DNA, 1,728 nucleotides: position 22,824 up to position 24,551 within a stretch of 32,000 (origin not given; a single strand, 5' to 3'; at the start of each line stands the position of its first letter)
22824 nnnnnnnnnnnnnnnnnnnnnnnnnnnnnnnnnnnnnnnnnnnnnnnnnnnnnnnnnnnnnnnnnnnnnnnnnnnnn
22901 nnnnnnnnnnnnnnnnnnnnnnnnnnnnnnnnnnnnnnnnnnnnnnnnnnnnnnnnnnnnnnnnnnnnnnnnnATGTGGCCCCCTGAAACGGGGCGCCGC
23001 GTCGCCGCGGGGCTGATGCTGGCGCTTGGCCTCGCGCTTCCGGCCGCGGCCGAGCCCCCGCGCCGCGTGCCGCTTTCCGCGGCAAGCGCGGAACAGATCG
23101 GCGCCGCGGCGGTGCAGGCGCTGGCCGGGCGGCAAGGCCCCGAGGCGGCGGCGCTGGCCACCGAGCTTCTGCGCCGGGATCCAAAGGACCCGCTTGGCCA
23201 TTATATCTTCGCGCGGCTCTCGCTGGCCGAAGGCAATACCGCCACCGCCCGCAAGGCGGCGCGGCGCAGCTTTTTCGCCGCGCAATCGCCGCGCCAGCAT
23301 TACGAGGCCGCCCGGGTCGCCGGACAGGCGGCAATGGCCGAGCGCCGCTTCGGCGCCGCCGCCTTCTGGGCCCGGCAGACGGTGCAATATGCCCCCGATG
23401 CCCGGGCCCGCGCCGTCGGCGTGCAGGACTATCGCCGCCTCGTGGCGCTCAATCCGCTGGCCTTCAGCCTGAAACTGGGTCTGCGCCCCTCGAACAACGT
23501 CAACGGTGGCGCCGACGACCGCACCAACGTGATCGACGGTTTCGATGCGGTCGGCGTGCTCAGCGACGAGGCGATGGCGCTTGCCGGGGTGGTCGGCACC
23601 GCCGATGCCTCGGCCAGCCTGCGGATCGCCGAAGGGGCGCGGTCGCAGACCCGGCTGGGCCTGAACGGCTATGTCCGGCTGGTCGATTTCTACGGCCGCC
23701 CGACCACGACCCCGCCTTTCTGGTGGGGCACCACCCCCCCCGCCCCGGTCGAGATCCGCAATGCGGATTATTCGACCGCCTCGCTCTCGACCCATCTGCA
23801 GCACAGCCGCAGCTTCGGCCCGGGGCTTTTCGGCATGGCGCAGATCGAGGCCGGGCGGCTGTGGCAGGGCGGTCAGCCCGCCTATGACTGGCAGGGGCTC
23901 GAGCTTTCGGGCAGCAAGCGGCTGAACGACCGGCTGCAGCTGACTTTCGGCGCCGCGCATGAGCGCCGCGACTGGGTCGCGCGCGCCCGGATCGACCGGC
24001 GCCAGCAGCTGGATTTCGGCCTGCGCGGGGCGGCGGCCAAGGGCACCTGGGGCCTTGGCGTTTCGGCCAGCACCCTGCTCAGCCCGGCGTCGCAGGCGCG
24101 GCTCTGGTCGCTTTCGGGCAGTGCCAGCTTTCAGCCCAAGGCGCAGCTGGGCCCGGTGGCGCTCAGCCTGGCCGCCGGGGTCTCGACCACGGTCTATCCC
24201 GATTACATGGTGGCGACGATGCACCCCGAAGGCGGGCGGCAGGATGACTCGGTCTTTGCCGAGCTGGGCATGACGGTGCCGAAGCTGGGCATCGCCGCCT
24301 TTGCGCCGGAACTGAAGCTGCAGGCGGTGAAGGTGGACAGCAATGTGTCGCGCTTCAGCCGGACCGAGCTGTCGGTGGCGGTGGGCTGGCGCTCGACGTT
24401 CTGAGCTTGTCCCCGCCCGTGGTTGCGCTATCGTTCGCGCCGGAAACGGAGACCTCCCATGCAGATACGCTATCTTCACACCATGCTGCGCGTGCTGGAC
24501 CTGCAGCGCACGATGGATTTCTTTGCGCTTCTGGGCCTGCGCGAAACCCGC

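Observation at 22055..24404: Surface-lipoprotein / Slam (DUF560) pair: a putative type XI secretion module in a free-living phototroph-like genome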

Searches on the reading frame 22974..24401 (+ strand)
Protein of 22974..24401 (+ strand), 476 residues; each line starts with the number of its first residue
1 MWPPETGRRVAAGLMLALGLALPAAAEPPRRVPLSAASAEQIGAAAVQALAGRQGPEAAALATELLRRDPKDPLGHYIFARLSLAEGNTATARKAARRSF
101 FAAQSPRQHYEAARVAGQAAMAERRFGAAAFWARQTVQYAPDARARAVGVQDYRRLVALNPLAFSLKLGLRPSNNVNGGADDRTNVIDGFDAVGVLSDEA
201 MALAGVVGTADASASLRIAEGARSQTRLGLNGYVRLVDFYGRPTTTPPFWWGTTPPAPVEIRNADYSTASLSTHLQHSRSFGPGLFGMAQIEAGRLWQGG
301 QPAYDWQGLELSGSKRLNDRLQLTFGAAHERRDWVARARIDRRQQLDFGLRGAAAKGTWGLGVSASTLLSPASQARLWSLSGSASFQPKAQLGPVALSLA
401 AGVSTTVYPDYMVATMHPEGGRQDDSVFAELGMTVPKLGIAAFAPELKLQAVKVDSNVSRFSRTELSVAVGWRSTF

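Call 6: search_protein_families(library=pfam, proteins=[window:22974-24401:+], max_evalue=1)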
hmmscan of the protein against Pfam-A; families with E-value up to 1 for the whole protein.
window:22974-24401:+ (476 aa): 5 families
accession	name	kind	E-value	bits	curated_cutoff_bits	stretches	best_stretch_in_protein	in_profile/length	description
PF04575.19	SlipAM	-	0.0046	17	22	0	398-476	210-288/288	Surface lipoprotein assembly modifier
PF23300.3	HEAT_Nup120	-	0.0063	16.8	29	1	59-97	12-50/170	Nucleoporin Nup120, HEAT repeats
PF13431.12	TPR_17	-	0.052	14.3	24.4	1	62-93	2-33/34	Tetratricopeptide repeat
PF14559.12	TPR_19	-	0.053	14.3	25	1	51-107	3-60/68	Tetratricopeptide repeat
PF17704.6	DUF5550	-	0.29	11.7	25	1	45-101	5-61/123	Family of unknown function (DUF5550)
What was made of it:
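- On Slam / T11SS outer-membrane protein (DUF560, Pfam PF04575 SlipAM): The window protein scores 17 bits against a cut-off of 22 (E 0.0046), over its C-terminal 79 residues only (call 6).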

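Call 7: search_protein_families(library=ncbifam, proteins=[window:22974-24401:+], max_evalue=1)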
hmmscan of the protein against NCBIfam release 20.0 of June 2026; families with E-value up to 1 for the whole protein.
window:22974-24401:+ (476 aa): 1 family
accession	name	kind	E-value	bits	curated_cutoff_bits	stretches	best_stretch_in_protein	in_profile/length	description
TIGR02917.1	PEP_TPR_lipo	equivalog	0.00026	19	312.2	1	44-144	232-329/899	XrtA/PEP-CTERM system TPR-repeat protein PrsT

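Call 8: find_homologous_proteins(query=window:22974-24401:+)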
Query window:22974-24401:+ (476 aa): 43 proteins with E <= 0.001 among 8000 candidates.
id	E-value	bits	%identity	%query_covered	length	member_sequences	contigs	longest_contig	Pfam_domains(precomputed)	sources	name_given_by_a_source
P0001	0.0e+0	1021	99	100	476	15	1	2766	-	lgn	-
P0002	3.2e-253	859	84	100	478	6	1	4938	-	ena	-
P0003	1.9e-246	836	79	100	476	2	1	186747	-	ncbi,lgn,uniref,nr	ncbi:hypothetical protein C8J30_10736 [Rhodobacter viridis]|uniref:Tetratricopeptide repeat protein 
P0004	3.6e-215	733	73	99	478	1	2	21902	-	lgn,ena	-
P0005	6.1e-196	670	68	100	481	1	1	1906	-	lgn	-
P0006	1.5e-173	596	63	94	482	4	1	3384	PF14559.13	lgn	-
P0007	3.3e-171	588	60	100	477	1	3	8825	-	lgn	-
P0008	7.8e-167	574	61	95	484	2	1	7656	-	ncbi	-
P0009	5.0e-166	571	60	93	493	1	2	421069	-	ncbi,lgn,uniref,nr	ncbi:hypothetical protein C8J27_103335 [Rhodobacter aestuarii]|uniref:Tetratricopeptide repeat-conta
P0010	2.2e-143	497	57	95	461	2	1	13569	-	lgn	-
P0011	7.1e-140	485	53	98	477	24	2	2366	-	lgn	-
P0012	1.6e-139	484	52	100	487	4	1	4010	-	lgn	-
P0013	2.0e-137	477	53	95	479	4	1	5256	-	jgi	-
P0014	2.6e-126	440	51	91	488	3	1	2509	-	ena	-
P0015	6.4e-125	436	49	98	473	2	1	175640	-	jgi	-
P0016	1.6e-123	431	48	96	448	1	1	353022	-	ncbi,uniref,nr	ncbi:hypothetical protein LZA78_05940 [Sinirhodobacter sp. WL0062]|uniref:DUF560 domain-containing p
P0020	2.9e-59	219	35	99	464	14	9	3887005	-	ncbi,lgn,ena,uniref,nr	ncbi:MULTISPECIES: hypothetical protein [Marinovum]|uniref:hypothetical protein n=1 Tax=Marinovum Ta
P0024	2.6e-52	196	36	92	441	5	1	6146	PF04575.20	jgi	-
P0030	3.0e-44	170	32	99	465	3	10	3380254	-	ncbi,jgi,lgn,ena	jgi:hypothetical protein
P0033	1.1e-42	165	31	96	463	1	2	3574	PF04575.20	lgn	-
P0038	2.2e-35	141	30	95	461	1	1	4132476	PF23914.2,PF04575.20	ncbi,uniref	ncbi:surface lipoprotein assembly modifier [Yoonia sp. SS1-5]|uniref:Surface lipoprotein assembly mo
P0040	7.4e-30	122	29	98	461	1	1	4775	PF04575.20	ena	-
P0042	1.1e-27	115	29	92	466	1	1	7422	PF04575.20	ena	-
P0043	3.2e-16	77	26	99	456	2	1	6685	-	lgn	-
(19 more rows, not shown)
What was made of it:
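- Checked: The Slam-like protein has 43 homologues (call 8).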

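Call 12: search_protein_families(library=pfam, alignment_id=A1, max_evalue=0.01)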
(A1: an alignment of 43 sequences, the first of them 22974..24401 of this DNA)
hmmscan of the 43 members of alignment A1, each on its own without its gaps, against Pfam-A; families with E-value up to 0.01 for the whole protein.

A. member 1, window:22974-24401:+ (476 aa): 2 families
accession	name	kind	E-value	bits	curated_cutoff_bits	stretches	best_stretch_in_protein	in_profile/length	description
PF04575.19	SlipAM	-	0.0046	17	22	0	398-476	210-288/288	Surface lipoprotein assembly modifier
PF23300.3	HEAT_Nup120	-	0.0063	16.8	29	0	59-97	12-50/170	Nucleoporin Nup120, HEAT repeats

B. families by the number of members that match (of 43 scanned): 13 families
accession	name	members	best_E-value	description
PF04575.19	SlipAM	25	7.9e-10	Surface lipoprotein assembly modifier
PF14559.12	TPR_19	13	7.1e-06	Tetratricopeptide repeat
PF13432.12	TPR_16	10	2.6e-05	Tetratricopeptide repeat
PF12895.13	ANAPC3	4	0.0019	Anaphase-promoting complex, cyclosome, subunit 3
PF23300.3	HEAT_Nup120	2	0.0039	Nucleoporin Nup120, HEAT repeats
PF23914.1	TPR_CcmH_CycH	1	4.5e-06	Cytochrome c-type biogenesis protein H TPR domain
PF10082.15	BBP2_2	1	5.9e-05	Putative beta-barrel porin 2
PF25593.1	GldD_lipo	1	9.7e-05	Gliding motility lipoprotein GldD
PF03797.25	Autotransporter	1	0.00044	Autotransporter beta-domain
PF14863.12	Alkyl_sulf_dimr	1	0.00091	Alkyl sulfatase dimerisation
PF13428.12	TPR_14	1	0.0013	Tetratricopeptide repeat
PF13424.12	TPR_12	1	0.0032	Tetratricopeptide repeat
PF13431.12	TPR_17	1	0.0086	Tetratricopeptide repeat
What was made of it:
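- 23088..23450 (+): Periplasmic TPR-like domain, seven helices, residues 39-159. 13 of 43 members hit TPR_19 (call 12).
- On Slam / T11SS outer-membrane protein (DUF560, Pfam PF04575 SlipAM): TPR_19 and TPR_16 hits occur in 13 and 10 of 43 members (call 12).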

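Call 13: search_solved_structures(query=A1, max_evalue=1, show_alignments=1)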
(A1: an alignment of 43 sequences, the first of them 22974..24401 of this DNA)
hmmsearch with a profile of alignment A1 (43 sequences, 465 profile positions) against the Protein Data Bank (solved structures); distinct sequences matched with E-value up to 1: 60.
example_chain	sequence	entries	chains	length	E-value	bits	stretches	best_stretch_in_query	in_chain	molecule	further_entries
9qhb_A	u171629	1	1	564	5.7e-13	51.7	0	37-97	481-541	Engineered tetratricopeptide repeat protein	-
8bu0_A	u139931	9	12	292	1.9e-09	40.1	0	37-97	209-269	Consensus tetratricopeptide repeat protein | Crystal structure of an 8-repeat consensus TPR superhelix with Zinc. | Monomer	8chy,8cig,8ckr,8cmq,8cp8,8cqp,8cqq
9qhc_A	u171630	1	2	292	2.5e-06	29.8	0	38-97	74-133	Engineered tetratricopeptide repeat protein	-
2pl2_A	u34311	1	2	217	1.2e-05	27.5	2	43-95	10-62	Hypothetical conserved protein TTC0263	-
7obi_A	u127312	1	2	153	8e-05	24.9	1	37-98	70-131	CTPR-rv4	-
6vl6_A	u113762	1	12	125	0.00022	23.4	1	42-101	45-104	T33_dn2A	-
8ch0_A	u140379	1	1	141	0.00031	22.9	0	37-94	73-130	Consensus tetratricopeptide repeat protein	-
1na0_A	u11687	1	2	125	0.00032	22.9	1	42-98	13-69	designed protein CTPR3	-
2fo7_A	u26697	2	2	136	0.00043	22.4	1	37-94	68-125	SYNTHETIC CONSENSUS TPR PROTEIN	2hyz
5hrz_A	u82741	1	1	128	0.00046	22.4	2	41-98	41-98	TPR domain protein 1na0C3_3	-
3kd7_A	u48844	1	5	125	0.00076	21.6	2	38-93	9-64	CTPR390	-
1w3b_A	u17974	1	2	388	0.00096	21.3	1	22-104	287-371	UDP-N-ACETYLGLUCOSAMINE--PEPTIDE N-ACETYLGLUCOSAMINYLTRANSFERASE 110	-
6eou_A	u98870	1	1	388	0.00097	21.3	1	22-104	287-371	UDP-N-acetylglucosamine--peptide N-acetylglucosaminyltransferase 110 kDa subunit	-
8ump_A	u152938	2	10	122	0.0029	19.7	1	42-98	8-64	T33-ml35-redesigned-TPR-domain-fold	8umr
7yeh_B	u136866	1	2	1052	0.0033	19.5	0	25-95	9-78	UDP-N-acetylglucosamine--peptide N-acetylglucosaminyltransferase 110 kDa subunit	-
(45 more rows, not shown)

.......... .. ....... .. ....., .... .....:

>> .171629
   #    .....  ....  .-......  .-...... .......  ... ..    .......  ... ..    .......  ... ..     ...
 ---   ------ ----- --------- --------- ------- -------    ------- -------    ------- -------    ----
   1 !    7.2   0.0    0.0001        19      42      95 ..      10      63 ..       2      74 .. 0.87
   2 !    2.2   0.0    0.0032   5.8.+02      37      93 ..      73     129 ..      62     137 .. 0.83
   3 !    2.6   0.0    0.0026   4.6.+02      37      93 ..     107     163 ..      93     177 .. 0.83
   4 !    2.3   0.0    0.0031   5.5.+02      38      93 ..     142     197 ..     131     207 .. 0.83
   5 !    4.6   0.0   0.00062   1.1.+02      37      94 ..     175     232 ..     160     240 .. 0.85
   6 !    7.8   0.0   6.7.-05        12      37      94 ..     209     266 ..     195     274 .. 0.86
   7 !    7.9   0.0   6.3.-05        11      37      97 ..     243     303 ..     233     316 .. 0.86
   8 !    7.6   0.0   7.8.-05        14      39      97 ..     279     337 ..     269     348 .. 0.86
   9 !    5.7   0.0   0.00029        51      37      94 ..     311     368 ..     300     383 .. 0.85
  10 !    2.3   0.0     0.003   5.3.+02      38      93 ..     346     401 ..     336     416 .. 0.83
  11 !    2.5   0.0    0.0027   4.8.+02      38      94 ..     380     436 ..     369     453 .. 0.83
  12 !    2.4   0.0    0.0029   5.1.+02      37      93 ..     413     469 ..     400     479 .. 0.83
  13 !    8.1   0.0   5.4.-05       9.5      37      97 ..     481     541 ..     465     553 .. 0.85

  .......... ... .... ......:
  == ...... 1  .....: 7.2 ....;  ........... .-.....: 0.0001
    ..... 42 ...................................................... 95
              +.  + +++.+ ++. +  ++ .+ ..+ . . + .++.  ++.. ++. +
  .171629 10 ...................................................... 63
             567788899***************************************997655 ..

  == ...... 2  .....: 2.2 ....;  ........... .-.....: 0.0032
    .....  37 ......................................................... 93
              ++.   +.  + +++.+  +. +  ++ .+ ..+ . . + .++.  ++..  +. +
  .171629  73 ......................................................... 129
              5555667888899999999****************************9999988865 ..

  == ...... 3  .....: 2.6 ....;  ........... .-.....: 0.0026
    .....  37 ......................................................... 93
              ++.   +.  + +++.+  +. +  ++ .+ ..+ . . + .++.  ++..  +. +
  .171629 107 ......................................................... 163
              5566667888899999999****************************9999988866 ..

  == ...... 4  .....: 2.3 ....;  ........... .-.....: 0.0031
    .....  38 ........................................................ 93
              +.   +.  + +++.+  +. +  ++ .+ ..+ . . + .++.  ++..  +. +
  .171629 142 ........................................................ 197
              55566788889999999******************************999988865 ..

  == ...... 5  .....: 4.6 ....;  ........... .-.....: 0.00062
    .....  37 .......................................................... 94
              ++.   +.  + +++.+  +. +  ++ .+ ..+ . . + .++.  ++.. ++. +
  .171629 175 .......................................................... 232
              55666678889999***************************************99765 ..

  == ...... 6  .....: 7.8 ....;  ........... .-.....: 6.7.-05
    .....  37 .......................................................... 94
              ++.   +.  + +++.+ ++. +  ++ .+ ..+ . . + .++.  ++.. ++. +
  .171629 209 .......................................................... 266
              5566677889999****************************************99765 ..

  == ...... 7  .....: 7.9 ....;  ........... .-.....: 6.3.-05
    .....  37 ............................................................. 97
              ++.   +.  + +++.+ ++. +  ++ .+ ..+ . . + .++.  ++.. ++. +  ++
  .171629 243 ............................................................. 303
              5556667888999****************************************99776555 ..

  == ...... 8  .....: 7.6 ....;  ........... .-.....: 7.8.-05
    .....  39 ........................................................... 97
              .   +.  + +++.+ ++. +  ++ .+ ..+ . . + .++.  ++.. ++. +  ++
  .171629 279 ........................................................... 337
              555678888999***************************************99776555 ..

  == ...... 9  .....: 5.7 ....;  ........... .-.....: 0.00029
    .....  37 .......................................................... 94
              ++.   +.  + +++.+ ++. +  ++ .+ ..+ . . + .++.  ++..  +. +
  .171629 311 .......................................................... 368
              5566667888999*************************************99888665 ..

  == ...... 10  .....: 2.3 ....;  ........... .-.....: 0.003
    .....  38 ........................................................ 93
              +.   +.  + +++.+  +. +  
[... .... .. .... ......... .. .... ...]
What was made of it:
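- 23088..23450 (+): The family profile matches consensus TPR proteins in PDB at E 5.7e-13 (call 13).
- On Slam / T11SS outer-membrane protein (DUF560, Pfam PF04575 SlipAM): The family profile matches consensus TPR proteins at E 5.7e-13 (call 13).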

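Call 23: find_encoding_contigs(protein=P0038, flank=6000, max_places=1)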
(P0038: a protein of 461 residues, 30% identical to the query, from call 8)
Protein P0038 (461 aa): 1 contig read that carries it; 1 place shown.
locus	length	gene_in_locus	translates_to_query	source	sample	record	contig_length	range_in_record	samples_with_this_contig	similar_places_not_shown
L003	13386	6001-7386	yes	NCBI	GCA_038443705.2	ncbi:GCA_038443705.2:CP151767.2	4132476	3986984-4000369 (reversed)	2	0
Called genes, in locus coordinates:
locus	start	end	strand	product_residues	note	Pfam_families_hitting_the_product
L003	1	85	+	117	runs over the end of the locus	PF03840:SecG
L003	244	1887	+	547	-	PF06418:CTP_synth_N, PF07722:Peptidase_C26 (weak), PF00117:GATase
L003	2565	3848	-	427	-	-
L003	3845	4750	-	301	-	PF02511:Thy1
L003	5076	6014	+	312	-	-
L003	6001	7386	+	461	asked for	PF23914:TPR_CcmH_CycH (weak), PF04575:SlipAM (weak)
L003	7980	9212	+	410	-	PF03480:DctP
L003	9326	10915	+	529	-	PF12849:PBP_like_2, PF00691:OmpA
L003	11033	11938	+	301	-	PF13675:PilJ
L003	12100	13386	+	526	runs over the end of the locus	PF00496:SBP_bac_5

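Call 24: predict_structure(alignment_id=A1)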
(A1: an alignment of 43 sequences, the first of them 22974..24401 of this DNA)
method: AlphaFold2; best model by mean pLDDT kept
length: 476 residues; sequences in the alignment: 43
mean_pLDDT: 90.6   pTM: 0.77
mean pLDDT of the five models: 90.6, 89.1, 87.5, 87.5, 84.7
residues with pLDDT >= 90: 334; 70-90: 110; 50-70: 27; < 50: 5
segments of 3 or more residues with pLDDT < 50: none
pLDDT, mean of each block of 10 residues (from residue 1): 60 67 56 88 95 95 96 97 96 96 95 96 90 90 91 88 89 90 80 76 94 96 97 96 88 90 93 98 96 97 98 97 98 95 98 97 98 95 97 92 97 84 97 84 86 92 89 73
secondary structure, 60 per line:
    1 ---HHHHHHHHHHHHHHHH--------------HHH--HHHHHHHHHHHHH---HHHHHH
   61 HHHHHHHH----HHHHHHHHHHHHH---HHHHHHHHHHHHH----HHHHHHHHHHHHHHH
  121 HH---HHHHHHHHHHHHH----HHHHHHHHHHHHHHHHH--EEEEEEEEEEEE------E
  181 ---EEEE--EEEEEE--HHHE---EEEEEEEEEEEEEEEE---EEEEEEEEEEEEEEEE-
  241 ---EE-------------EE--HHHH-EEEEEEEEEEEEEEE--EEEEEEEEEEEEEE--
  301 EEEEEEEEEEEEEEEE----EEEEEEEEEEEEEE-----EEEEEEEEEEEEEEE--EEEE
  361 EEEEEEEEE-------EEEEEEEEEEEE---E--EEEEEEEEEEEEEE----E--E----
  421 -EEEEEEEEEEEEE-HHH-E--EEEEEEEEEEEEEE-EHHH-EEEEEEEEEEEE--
elements in order: H4-19 H39-51 H55-68 H73-85 H89-101 H106-122 H126-138 H143-159 E162-173 E184-187 E190-195 E205-220 E224-239 H263-266 E268-282 E285-298 E301-316 E321-334 E340-354 E357-369 E377-388 E395-408 E422-434 E443-456 E463-474
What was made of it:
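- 23088..23450 (+): AF2 helices H39-51 through H143-159 at pLDDT about 95 (call 24).
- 23457..24401 (+): 14-stranded outer-membrane barrel (DUF560/SlipAM), residues 162-476. A conserved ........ loop and hairpin lie between strands 1 and 2, and the chain ends in Phe. 14 long strands by DSSP (call 24).
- On Slam / T11SS outer-membrane protein (DUF560, Pfam PF04575 SlipAM): Seven helices over residues 39-159 at pLDDT about 95 (call 24). DSSP on the AF2 model gives 14 long strands between residues 162 and 474, plus one loop hairpin (call 24).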

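Call 30: fold_search(model_id=the predicted structure, library=pdb)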
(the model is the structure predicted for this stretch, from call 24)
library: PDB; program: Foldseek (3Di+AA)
matches with E <= 10: 1531; with E <= 0.001: 246
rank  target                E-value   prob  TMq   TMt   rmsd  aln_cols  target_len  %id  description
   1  9b8a                  1.4e-10  1.00  0.37  0.33  16.8       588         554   11  Cryo-EM structure of E. coli cellulose synthase subunit C (released 2025-02-19)
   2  9h80_M                1.7e-09  1.00  0.35  0.40  13.3       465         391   12  Structure of the outer membrane exopolysaccharide transporter PelBC (released 2025-06-11)
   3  9b8h_A                2.9e-09  1.00  0.38  0.32  17.6       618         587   12  Cryo-EM structure of E. coli cellulose synthase subunit C with cellotetraose (released 2025-02-19)
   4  6tzk                  5.6e-08  1.00  0.41  0.42  11.1       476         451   10  Bacterial cellulose synthase outermembrane channel BcsC with terminal TPR repeat (released 2019-10-23)
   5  4y25                  4.0e-07  1.00  0.34  0.51  11.3       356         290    9  Bacterial polysaccharide outer membrane secretin (released 2016-03-16)
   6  3sy9_D                6.6e-07  1.00  0.32  0.41  11.7       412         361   11  Crystal structure of Pseudomonas aeruginosa OccD2 (OpdC) (released 2012-02-08)
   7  5mdq_A                7.0e-07  1.00  0.34  0.44  12.9       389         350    9  Crystal structure of outer membrane expressed Chitoporin VhChip from Vibrio harveyi (released 2017-12-20)
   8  4foz                  8.2e-07  1.00  0.31  0.37  13.8       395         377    8  Crystal Structure of OccD1 (OprD) Y282R/D307H (released 2013-03-13)
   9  3sy9_C                1.3e-06  1.00  0.32  0.41  13.4       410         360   11  Crystal structure of Pseudomonas aeruginosa OccD2 (OpdC) (released 2012-02-08)
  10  5dl7                  1.3e-06  1.00  0.31  0.36  10.4       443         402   10  Crystal structure of Acinetobacter baumannii OccAB3 (released 2016-02-03)
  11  2x9k                  1.8e-06  1.00  0.38  0.61   6.9       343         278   10  Structure of a E.coli porin (released 2011-01-26)
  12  2f1c                  1.8e-06  1.00  0.36  0.60   5.9       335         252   10  Crystal structure of the monomeric porin OmpG (released 2006-06-27)
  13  2iwv_A                1.8e-06  1.00  0.37  0.58   8.1       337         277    9  Structure of the monomeric outer membrane porin OmpG in the open and closed conformation (released 2006-08-14)
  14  5mdo_A                2.0e-06  1.00  0.33  0.44  13.1       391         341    8  Crystal structure of in vitro folded Chitoporin VhChip from Vibrio harveyi (crystal form I) (released 2017-12-20)
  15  3t24_A                2.3e-06  1.00  0.28  0.34  14.8       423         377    7  Crystal structure of Pseudomonas aeruginosa OpdQ (released 2012-02-08)
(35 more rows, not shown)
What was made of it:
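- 23457..24401 (+): Foldseek matches to the 14-strand barrels OmpG, CymA and FadL (call 30).
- On Slam / T11SS outer-membrane protein (DUF560, Pfam PF04575 SlipAM): Structural matches include the 14-strand barrels OmpG, CymA and FadL (call 30).
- Closest known: BcsC, PgaA and PelB exopolysaccharide exporters. Same: They are the top full-length Foldseek matches (call 30).
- The best full-length structural matches of the partner are the polysaccharide exporters BcsC and PelB (call 30). The top Foldseek hits for the full-length model are BcsC and PelBC, at E 1e-10 to 1e-8 (call 30).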
